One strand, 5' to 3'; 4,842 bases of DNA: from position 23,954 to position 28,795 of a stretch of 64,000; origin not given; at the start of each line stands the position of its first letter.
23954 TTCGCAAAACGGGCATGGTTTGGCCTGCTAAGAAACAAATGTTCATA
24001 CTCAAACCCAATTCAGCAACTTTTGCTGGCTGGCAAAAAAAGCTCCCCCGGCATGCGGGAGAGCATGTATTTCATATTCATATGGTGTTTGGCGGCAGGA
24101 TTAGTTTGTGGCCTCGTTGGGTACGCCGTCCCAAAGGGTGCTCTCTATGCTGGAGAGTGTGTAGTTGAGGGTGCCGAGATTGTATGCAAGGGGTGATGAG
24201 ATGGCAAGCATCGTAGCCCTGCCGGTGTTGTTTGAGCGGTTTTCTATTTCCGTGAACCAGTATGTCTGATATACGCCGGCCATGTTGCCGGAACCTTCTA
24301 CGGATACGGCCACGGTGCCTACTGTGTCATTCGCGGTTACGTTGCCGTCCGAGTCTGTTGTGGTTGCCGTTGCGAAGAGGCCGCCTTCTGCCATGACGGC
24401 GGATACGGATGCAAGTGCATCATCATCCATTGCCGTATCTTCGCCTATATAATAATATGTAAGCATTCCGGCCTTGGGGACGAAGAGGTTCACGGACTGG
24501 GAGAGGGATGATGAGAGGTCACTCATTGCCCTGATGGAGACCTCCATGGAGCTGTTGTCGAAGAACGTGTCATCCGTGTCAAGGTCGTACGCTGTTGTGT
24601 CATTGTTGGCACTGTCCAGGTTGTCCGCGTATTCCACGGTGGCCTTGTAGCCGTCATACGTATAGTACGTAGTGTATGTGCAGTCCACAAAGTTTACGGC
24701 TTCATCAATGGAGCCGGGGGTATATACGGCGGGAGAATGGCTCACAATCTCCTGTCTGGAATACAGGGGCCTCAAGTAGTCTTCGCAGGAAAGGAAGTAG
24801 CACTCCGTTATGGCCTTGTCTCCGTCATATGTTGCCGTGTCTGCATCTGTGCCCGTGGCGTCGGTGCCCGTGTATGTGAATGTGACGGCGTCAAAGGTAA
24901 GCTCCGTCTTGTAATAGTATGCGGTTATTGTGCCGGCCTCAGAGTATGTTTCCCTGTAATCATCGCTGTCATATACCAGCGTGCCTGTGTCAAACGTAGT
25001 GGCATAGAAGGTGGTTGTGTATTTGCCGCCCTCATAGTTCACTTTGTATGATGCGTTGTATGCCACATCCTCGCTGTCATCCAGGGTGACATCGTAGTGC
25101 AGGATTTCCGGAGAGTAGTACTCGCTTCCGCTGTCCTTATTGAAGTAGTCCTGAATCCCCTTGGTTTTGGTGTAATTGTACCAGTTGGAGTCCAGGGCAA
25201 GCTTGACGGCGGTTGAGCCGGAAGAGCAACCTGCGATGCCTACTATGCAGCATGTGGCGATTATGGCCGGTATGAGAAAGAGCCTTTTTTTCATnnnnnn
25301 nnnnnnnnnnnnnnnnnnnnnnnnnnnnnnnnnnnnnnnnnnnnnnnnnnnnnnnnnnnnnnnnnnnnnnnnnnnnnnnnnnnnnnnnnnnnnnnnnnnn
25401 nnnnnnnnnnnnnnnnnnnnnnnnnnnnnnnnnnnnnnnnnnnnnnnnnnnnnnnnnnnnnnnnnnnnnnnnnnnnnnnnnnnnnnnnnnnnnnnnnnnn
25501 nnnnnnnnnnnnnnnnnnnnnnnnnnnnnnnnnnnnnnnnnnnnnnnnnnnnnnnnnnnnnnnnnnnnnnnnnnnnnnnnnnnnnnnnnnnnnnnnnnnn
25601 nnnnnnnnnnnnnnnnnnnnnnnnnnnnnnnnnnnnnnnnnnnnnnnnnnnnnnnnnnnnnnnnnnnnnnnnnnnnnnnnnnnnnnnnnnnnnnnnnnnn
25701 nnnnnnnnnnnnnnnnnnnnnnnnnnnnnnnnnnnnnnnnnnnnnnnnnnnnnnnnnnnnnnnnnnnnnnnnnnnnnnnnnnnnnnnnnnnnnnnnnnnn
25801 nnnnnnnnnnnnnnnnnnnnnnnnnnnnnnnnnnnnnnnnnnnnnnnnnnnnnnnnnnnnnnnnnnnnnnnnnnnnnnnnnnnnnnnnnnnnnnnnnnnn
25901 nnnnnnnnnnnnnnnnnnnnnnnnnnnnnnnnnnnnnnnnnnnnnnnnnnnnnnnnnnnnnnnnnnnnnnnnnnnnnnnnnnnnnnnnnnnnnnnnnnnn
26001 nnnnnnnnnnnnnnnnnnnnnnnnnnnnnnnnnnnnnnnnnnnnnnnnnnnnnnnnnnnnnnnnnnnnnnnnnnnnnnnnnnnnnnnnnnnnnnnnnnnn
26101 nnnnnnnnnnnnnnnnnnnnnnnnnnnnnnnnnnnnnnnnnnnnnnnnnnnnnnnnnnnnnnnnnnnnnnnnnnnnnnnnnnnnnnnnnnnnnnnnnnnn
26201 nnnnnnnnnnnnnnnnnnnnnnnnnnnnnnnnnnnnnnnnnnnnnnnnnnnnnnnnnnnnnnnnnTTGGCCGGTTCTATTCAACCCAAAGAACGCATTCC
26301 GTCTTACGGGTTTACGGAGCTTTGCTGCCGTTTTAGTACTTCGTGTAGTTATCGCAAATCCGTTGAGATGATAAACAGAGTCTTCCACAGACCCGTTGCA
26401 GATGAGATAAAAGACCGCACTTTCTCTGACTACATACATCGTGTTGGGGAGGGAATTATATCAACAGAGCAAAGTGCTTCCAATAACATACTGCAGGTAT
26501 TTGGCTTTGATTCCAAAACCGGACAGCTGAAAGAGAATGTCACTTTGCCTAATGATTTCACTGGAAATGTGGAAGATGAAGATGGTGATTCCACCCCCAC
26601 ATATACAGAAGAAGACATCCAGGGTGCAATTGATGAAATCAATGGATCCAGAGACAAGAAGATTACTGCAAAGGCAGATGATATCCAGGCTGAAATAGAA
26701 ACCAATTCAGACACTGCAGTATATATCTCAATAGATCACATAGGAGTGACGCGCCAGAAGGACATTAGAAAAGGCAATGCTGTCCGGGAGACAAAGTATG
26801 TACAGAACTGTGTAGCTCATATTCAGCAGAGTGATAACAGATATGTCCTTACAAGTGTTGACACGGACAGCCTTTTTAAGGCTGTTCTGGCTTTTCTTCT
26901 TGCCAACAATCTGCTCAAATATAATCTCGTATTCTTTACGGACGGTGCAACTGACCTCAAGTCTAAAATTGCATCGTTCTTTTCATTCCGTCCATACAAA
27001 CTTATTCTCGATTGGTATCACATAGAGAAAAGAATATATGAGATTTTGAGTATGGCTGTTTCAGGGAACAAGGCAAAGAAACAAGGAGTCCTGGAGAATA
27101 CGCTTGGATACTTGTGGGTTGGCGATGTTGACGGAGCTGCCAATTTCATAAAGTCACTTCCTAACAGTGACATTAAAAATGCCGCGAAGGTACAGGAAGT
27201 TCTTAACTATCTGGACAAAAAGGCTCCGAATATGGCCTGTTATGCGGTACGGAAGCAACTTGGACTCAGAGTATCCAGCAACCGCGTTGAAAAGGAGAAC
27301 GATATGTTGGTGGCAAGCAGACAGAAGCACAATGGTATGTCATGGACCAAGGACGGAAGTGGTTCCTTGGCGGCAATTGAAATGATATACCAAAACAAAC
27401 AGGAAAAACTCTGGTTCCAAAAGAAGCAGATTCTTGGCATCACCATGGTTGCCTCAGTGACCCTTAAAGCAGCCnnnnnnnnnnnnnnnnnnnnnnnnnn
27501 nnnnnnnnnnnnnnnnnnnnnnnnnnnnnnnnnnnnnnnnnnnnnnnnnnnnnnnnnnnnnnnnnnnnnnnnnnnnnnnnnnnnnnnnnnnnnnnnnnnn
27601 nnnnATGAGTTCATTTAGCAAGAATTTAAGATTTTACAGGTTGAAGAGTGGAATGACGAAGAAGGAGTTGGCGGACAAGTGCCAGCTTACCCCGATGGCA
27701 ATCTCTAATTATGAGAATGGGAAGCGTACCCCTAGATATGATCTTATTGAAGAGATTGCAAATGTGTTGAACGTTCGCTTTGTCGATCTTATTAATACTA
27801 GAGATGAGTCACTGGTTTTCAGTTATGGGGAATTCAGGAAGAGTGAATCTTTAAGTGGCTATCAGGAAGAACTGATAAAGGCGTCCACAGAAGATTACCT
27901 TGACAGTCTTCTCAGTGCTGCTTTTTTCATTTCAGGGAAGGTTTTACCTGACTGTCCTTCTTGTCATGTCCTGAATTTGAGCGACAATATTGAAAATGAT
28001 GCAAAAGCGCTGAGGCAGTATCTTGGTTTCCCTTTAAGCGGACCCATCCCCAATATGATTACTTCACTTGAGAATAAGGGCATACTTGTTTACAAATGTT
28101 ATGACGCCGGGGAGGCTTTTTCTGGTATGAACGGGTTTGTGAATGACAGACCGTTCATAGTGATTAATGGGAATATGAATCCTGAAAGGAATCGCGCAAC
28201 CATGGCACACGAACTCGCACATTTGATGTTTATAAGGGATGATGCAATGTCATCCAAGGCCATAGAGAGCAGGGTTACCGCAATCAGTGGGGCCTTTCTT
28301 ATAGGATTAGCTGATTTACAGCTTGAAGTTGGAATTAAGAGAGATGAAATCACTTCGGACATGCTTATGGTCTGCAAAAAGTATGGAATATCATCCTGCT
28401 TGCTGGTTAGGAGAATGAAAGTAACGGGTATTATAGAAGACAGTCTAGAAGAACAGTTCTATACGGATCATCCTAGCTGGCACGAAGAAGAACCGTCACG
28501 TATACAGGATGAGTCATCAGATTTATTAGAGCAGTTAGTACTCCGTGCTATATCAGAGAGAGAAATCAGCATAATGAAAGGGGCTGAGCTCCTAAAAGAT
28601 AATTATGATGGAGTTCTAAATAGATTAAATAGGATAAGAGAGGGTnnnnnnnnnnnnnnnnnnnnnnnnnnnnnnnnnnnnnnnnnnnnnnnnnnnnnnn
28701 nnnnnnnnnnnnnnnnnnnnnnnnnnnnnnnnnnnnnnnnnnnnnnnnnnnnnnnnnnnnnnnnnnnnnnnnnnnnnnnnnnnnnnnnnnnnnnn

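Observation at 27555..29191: Fused XRE-HTH/M78 peptidase gene coupled to a PIN-like nuclease: RosmerTA-like / COG2856-Xre toxin-antitoxin candidate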

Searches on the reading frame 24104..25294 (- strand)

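Call 3: search_protein_families(library=pfam, proteins=[window:24104-25294:-], max_evalue=0.1)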
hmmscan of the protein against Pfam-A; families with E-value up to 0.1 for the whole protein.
window:24104-25294:- (397 aa): 1 family
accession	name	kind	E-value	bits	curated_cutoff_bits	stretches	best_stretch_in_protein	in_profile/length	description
PF20357.3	DUF6652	-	0.089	13.2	27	0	10-40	44-76/183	Family of unknown function (DUF6652)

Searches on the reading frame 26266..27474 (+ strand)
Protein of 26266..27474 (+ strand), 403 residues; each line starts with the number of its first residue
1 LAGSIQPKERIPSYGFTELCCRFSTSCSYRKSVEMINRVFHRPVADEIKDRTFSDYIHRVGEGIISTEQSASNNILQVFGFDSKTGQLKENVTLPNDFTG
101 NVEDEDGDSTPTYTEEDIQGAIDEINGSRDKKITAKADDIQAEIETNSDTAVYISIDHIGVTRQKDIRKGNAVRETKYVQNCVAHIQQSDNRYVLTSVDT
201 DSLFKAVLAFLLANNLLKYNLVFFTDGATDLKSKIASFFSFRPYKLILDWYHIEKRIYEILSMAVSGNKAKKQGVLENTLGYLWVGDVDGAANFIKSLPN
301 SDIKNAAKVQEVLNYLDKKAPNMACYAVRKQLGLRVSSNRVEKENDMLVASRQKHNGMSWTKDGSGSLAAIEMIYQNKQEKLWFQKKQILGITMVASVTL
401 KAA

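Call 3: search_protein_families(library=pfam, proteins=[window:26266-27474:+], max_evalue=0.1)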
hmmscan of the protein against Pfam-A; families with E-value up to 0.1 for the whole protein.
window:26266-27474:+ (403 aa): 1 family
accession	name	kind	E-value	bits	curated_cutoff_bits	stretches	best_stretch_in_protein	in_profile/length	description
PF21000.2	RMI1_N_N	-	0.0085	17.1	23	1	178-216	13-46/49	RMI1, N-terminal helical domain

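Call 5: search_protein_families(library=ncbifam, proteins=[window:26266-27474:+], max_evalue=0.1)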
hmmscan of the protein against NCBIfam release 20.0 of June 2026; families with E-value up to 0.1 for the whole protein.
window:26266-27474:+ (403 aa): 5 families
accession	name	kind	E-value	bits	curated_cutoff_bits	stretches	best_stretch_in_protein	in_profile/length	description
NF033572.1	transpos_ISKra4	equivalog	6.2e-24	84.9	205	1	13-377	115-419/422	ISKra4 family transposase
NF033529.1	transpos_ISLre2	equivalog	3.1e-12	46.5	200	1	147-386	97-331/382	ISLre2 family transposase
NF041731.2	transpos_ISH6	equivalog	5e-05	22.2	240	1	308-380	336-407/414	ISH6 family transposase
NF046004.1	ICE_Mbov_0401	equivalog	0.0016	17.8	162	1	131-319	111-314/369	Mbov_0401 family ICE element transposase-like protein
NF047410.1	CotG_ExsB_Nterm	domain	0.091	12.7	28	0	113-125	1-13/26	CotG/ExsB N-terminal domain-containing protein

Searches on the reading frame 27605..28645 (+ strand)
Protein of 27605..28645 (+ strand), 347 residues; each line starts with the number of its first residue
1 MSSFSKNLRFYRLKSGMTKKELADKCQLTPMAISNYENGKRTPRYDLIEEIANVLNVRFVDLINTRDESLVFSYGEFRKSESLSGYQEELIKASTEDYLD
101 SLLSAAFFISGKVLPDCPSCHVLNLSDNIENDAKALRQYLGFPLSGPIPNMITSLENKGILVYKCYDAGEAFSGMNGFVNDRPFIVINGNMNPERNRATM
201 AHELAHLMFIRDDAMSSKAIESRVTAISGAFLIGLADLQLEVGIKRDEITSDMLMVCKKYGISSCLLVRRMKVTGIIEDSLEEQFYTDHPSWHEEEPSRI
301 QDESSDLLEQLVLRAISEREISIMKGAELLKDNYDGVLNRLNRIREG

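Call 3: search_protein_families(library=pfam, proteins=[window:27605-28645:+], max_evalue=0.1)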
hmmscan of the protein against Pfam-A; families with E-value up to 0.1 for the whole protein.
window:27605-28645:+ (347 aa): 6 families
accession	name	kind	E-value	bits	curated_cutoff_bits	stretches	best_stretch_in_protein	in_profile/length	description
PF01381.28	HTH_3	-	1.2e-14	54.5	23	1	8-61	1-54/55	Helix-turn-helix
PF13560.12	HTH_31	-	1.2e-08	35.6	27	1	8-57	6-56/64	Helix-turn-helix domain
PF12844.13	HTH_19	-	9.9e-08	32.2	30.2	1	6-67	2-63/64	Helix-turn-helix domain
PF06114.19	Peptidase_M78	-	1.4e-07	31.8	22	1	159-233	5-87/123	IrrE N-terminal-like domain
PF13443.12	HTH_26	-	2.6e-06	28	22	1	13-65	7-60/63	Cro/C1-type HTH DNA-binding domain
PF20573.4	DUF6782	-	0.012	15.3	27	1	176-207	69-101/241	Putative metallopeptidase family (DUF6782)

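Call 4: search_protein_families(library=padloc, proteins=[window:27605-28645:+], max_evalue=0.1)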
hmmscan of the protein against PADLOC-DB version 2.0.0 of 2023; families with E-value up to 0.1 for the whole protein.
window:27605-28645:+ (347 aa): 23 families
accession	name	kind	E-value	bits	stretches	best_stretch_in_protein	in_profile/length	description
PDLC03949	RmrA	-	1.7e-37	127.2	1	6-331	5-323/363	-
PDLC03954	RmrA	-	3.8e-28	96.5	1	5-285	12-301/380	-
PDLC03952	RmrA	-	3.5e-26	90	1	9-312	28-346/395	-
PDLC03946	RmrA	-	7.7e-26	88.7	1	6-319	5-314/357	-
PDLC03955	RmrA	-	1.4e-25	88.3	1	9-318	26-334/371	-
PDLC03951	RmrA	-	5.1e-25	86.3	1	5-312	10-327/400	-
PDLC03947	RmrA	-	1.2e-23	81.5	1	6-311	14-331/383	-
PDLC03953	RmrA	-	3.2e-22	77.3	1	4-320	6-331/373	-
PDLC03944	RmrA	-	8.7e-22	75.7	1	7-283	10-292/384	-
PDLC03948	RmrA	-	1.7e-21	74.6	2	127-321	137-340/397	-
PDLC03943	RmrA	-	1.9e-19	68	1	6-327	5-329/370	-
PDLC03956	RmrA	-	3.1e-17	60.7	1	17-298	23-312/399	-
PDLC03945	RmrA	-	1.8e-15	55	1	6-287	5-306/394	-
PDLC03950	RmrA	-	2.1e-14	51.3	1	15-311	14-317/369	-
PDLC02926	HTH_VI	-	3.4e-12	44.4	1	4-62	2-60/92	-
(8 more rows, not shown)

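Call 5: search_protein_families(library=ncbifam, proteins=[window:27605-28645:+], max_evalue=0.1)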
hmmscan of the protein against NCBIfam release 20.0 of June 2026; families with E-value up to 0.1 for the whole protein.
window:27605-28645:+ (347 aa): 14 families
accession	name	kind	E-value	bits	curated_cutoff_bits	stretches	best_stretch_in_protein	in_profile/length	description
NF052239.1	antitox_spr1629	equivalog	1.8e-15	56.9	335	1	6-288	5-307/377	spr1629 family repressor/antitoxin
NF041951.1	phage_RstR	subfamily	2.7e-10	40.5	80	1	3-78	2-77/108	RstR family transcriptional repressor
NF047948.1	male_kill_WMK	equivalog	4.4e-10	39.5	300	1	5-100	164-252/300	WO male-killing family protein Wmk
TIGR03070.1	couple_hipB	subfamily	5.1e-06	26.3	71.65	1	4-57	3-56/58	type II toxin-antitoxin system Y4mF family antitoxin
NF010465.0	PRK13890.1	equivalog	9.8e-06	25.7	96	1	14-67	16-69/121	conjugal transfer protein TrbA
TIGR00270.2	TIGR00270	equivalog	2.2e-05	24.3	110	1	4-64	76-136/159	multiprotein bridging factor aMBF1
NF041575.1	antitoxPezA_Strep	equivalog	0.00012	22.1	290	1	6-64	4-62/158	type II toxin-antitoxin system antitoxin PezA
NF006015.0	PRK08154.1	subfamily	0.00019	20.7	204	1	4-68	31-95/314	anaerobic benzoate catabolism transcriptional regulator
NF003162.0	PRK04140.1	equivalog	0.00058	19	263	1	6-67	129-190/317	transcriptional regulator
TIGR03830.1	CxxCG_CxxCG_HTH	subfamily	0.00096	18.9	61.8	1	6-44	68-106/127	type II TA system antitoxin MqsA family protein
NF007408.0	PRK09943.1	equivalog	0.037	13.6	211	1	5-61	9-65/185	HTH-type transcriptional regulator PuuR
NF007271.0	PRK09726.1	equivalog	0.04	13.9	79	1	6-58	15-67/88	type II toxin-antitoxin system antitoxin HipB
NF041677.1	trans_regClgR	equivalog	0.082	13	170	0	7-71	12-76/113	transcriptional regulator ClgR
NF047542.1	telomere_Tap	equivalog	0.095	11.4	600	0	12-55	26-69/695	telomere-associated protein Tap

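Call 30: find_homologous_proteins(query=window:27605-28645:+)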
Query window:27605-28645:+ (347 aa): 1030 proteins with E <= 0.001 among 4233 candidates; the best 120 are listed.
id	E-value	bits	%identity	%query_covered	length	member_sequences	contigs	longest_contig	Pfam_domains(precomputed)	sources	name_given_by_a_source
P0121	1.4e-226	769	100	100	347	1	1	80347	PF12844.14,PF01381.29,PF06114.20,PF13560.13,PF13443.13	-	-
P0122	7.0e-193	658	85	100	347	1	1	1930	PF12844.14,PF01381.29,PF06114.20,PF13560.13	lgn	-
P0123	3.1e-176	603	78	100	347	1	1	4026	PF12844.14,PF01381.29,PF13560.13,PF13443.13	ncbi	-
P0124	9.4e-133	460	64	98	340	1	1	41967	PF12844.14,PF01381.29,PF13560.13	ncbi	-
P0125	6.1e-111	389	53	97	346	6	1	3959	PF01381.29,PF06114.20,PF13443.13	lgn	-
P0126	2.2e-110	387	53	97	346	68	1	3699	PF12844.14,PF01381.29,PF06114.20,PF13443.13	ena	-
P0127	2.0e-108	380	50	97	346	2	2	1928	PF12844.14,PF01381.29,PF06114.20,PF13560.13,PF13443.13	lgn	-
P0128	1.1e-107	378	53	97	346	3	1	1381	PF12844.14,PF01381.29,PF06114.20,PF13560.13,PF13443.13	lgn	-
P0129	1.5e-107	378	51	97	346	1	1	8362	PF12844.14,PF01381.29,PF06114.20,PF13443.13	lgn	-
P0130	1.4e-106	374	51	97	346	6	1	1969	PF12844.14,PF01381.29,PF06114.20,PF13443.13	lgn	-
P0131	2.5e-106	374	52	97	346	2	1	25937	PF12844.14,PF01381.29,PF06114.20,PF13443.13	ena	-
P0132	6.1e-106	372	51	97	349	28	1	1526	PF12844.14,PF01381.29,PF06114.20,PF13560.13,PF13443.13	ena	-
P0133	1.2e-105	371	53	97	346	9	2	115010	PF12844.14,PF01381.29,PF06114.20,PF13560.13,PF13443.13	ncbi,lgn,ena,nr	ncbi:MAG TPA: XRE family transcriptional regulator [Bacillota bacterium]|nr:XRE family transcription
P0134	1.5e-105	371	52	98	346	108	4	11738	PF12844.14,PF01381.29,PF06114.20,PF13560.13,PF13443.13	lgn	-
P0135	1.6e-105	371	52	97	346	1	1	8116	PF12844.14,PF01381.29,PF06114.20,PF13560.13,PF13443.13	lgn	-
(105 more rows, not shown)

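Call 31: find_encoding_contigs(protein=P0122, flank=3000, max_places=2)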
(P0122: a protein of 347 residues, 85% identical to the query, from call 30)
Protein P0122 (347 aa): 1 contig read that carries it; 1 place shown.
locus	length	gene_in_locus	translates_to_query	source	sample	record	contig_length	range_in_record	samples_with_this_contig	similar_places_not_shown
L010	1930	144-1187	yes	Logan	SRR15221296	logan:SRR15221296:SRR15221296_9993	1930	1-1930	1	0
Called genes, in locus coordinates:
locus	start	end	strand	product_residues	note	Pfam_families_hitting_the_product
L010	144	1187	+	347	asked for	PF01381:HTH_3, PF12844:HTH_19, PF13560:HTH_31 (weak), PF06114:Peptidase_M78 (weak)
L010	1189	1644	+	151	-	PF11848:DUF3368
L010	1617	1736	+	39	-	-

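Call 32: find_encoding_contigs(protein=P0123, flank=4000, max_places=2)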
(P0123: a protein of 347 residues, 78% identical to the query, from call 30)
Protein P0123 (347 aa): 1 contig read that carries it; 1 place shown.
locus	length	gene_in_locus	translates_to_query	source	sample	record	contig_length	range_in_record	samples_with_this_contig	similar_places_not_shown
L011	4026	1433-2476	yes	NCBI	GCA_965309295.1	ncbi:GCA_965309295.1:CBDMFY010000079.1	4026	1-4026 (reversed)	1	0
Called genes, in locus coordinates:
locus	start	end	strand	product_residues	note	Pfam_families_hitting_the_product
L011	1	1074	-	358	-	?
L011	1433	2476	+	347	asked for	PF01381:HTH_3, PF12844:HTH_19 (weak), PF13443:HTH_26 (faint), PF13560:HTH_31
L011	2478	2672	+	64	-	-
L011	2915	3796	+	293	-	PF12822:ECF_trnsprt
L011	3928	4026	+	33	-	?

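Call 33: find_encoding_contigs(protein=P0124, flank=5000, max_places=2)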
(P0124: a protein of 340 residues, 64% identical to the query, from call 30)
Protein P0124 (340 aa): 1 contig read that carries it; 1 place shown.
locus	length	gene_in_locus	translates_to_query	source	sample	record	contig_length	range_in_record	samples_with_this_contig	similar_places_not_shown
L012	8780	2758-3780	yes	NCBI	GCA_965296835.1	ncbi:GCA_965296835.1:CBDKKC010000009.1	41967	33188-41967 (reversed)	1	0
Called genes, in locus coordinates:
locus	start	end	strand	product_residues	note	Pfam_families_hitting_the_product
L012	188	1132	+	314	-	PF00389:2-Hacid_dh, PF02826:2-Hacid_dh_C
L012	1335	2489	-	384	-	-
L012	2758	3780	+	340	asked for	PF01381:HTH_3, PF12844:HTH_19 (weak), PF13560:HTH_31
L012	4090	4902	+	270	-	PF12822:ECF_trnsprt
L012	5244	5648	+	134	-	PF02367:TsaE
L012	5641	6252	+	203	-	PF00814:TsaD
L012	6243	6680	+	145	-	PF00583:Acetyltransf_1, PF13673:Acetyltransf_10, PF13508:Acetyltransf_7, PF08445:FR47 (weak)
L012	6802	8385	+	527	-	PF08245:Mur_ligase_M, PF02875:Mur_ligase_C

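Call 57: search_solved_structures(query=A2, max_evalue=0.01)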
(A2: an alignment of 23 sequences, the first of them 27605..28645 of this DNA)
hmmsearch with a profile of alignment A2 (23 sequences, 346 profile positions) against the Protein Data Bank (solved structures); distinct sequences matched with E-value up to 0.01: 41.
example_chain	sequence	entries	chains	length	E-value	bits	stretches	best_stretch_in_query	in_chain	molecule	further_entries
28tn_A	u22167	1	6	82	2e-06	30.3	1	5-54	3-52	lambda repressor-like protein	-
8tac_A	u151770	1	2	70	2.3e-06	30.1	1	4-55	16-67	DBP48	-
7t8i_A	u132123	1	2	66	3.2e-06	29.6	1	3-57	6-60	Phage element (ICEBs1)transcriptional regulator (Xre family)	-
9vzy_A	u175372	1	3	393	6.8e-05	25.2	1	147-294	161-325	HTH cro/C1-type domain-containing protein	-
3f51_A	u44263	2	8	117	9.1e-05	24.8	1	5-62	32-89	Clp gene regulator (ClgR)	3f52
2p5t_A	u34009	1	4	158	0.00015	24.1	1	1-61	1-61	Putative transcriptional regulator PezA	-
6rnz_A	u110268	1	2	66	0.00016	24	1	5-62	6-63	HTH-type transcriptional regulator DdrOC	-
2kpj_A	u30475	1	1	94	0.00016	24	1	2-64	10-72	SOS-response transcriptional repressor, LexA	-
2jvl_A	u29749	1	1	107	0.00016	24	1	13-57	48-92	TrMBF1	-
9k3w_A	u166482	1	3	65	0.00017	23.9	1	5-61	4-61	Transcriptional regulator, PbsX family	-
1x57_A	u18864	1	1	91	0.0002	23.7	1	7-57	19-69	Endothelial differentiation-related factor 1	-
2xiu_A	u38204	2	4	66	0.00031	23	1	1-62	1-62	CYLR2 | CYLR2 SYNONYM CYTOLYSIN REPRESSOR 2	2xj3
1utx_A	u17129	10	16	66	0.00035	22.9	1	1-62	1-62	CYLR2 | cytolysin regulator 2 | PUTATIVE TRANSCRIPTION REGULATOR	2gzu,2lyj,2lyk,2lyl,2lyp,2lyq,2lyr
6zvh_i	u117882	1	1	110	0.00038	22.7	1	7-57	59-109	Endothelial differentiation-related factor 1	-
9b0q_CH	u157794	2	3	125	0.00039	22.7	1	7-57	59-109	Endothelial differentiation-related factor 1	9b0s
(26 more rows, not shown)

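Call 68: predict_structure(alignment_id=A2)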
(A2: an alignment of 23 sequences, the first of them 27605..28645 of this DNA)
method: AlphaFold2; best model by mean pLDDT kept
length: 347 residues; sequences in the alignment: 23
mean_pLDDT: 91.4   pTM: 0.88
mean pLDDT of the five models: 91.4, 90.7, 90.5, 90.4, 87.7
residues with pLDDT >= 90: 254; 70-90: 88; 50-70: 4; < 50: 1
segments of 3 or more residues with pLDDT < 50: none
pLDDT, mean of each block of 10 residues (from residue 1): 84 93 95 93 90 91 83 89 89 94 89 89 94 98 94 95 91 95 96 94 97 87 94 96 92 92 94 95 92 86 90 92 90 90 70
secondary structure, 60 per line:
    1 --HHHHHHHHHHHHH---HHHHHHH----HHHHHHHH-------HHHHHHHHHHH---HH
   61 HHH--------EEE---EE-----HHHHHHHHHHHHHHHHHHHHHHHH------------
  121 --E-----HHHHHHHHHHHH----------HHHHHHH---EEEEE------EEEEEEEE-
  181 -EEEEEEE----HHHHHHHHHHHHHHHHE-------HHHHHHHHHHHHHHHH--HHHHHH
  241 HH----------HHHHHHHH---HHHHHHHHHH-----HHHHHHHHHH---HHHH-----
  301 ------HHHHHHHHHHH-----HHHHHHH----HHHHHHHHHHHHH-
elements in order: H3-15 H19-25 H30-37 H45-55 H59-63 E72-74 H85-108 H129-140 H151-157 E161-165 E172-179 E182-188 H193-208 H217-232 H235-242 H253-260 H264-273 H279-288 H292-295 H307-317 H323-329 H334-346

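Call 71: fold_search(model_id=the predicted structure, library=pdb)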
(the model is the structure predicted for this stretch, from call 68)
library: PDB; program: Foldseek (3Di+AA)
matches with E <= 10: 525; with E <= 0.001: 0
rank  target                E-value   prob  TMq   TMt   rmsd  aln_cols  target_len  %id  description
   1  7t5t                  3.6e-03  1.00  0.28  0.34   7.3       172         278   18  Structure of Thauera sp. K11 CapP (released 2022-09-14)
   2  5fd4_A                4.0e-03  0.80  0.17  0.19  23.7       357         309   12  Crystal Structure of ComR from Streptococcus suis (released 2016-11-02)
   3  3dti                  6.2e-03  1.00  0.28  0.38   4.7       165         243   17  Crystal structure of the IRRE protein, a central regulator of DNA damage repair in deinococcaceae (released 2009-02-10)
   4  8sln_A                9.5e-03  1.00  0.29  0.40   4.3       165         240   16  Crystal structure of Deinococcus geothermalis PprI complexed with ssDNA (released 2024-03-13)
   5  2b5a_B                1.3e-02  1.00  0.17  0.75   1.0        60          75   28  C.BclI, Control Element of the BclI Restriction-Modification System (released 2006-01-03)
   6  3dte                  1.4e-02  1.00  0.30  0.40   4.3       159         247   18  Crystal structure of the IRRE protein, a central regulator of DNA damage repair in deinococcaceae (released 2009-02-10)
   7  3u3w_A                1.5e-02  0.90  0.18  0.21  21.2       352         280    9  Crystal Structure of Bacillus thuringiensis PlcR in complex with the peptide PapR7 and DNA (released 2013-01-09)
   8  2kpj_MODEL_1_A        1.5e-02  1.00  0.18  0.61  10.3        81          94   27  Solution Structure Of Protein SOS-response transcriptional repressor, LexA From Eubacterium rectale. Northeast (released 2009-11-17)
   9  3f52_A                1.6e-02  1.00  0.17  0.75   1.0        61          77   24  Crystal structure of the clp gene regulator ClgR from C. glutamicum (released 2008-11-18)
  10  2b5a_A                1.8e-02  1.00  0.17  0.73   1.1        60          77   28  C.BclI, Control Element of the BclI Restriction-Modification System (released 2006-01-03)
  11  5juf                  1.8e-02  0.82  0.17  0.20  23.6       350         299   12  Crystal structure of the apo form of ComR from S. thermophilus. (released 2016-10-26)
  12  6qer_A                1.8e-02  0.60  0.17  0.20  25.0       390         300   14  Apo Form Of ComR From S. Thermophilus in space group C2 (released 2019-02-20)
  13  3vk0_B                1.9e-02  1.00  0.18  0.68   1.1        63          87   27  Crystal Structure of hypothetical transcription factor NHTF from Neisseria (released 2012-03-14)
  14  4yv6_B                2.1e-02  0.66  0.17  0.22  23.2       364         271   12  X-ray crystal structure of Streptococcus dysgalactiae SHP pheromone receptor Rgg2 (released 2015-04-08)
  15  4yv6_D                2.3e-02  0.63  0.17  0.21  22.8       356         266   12  X-ray crystal structure of Streptococcus dysgalactiae SHP pheromone receptor Rgg2 (released 2015-04-08)
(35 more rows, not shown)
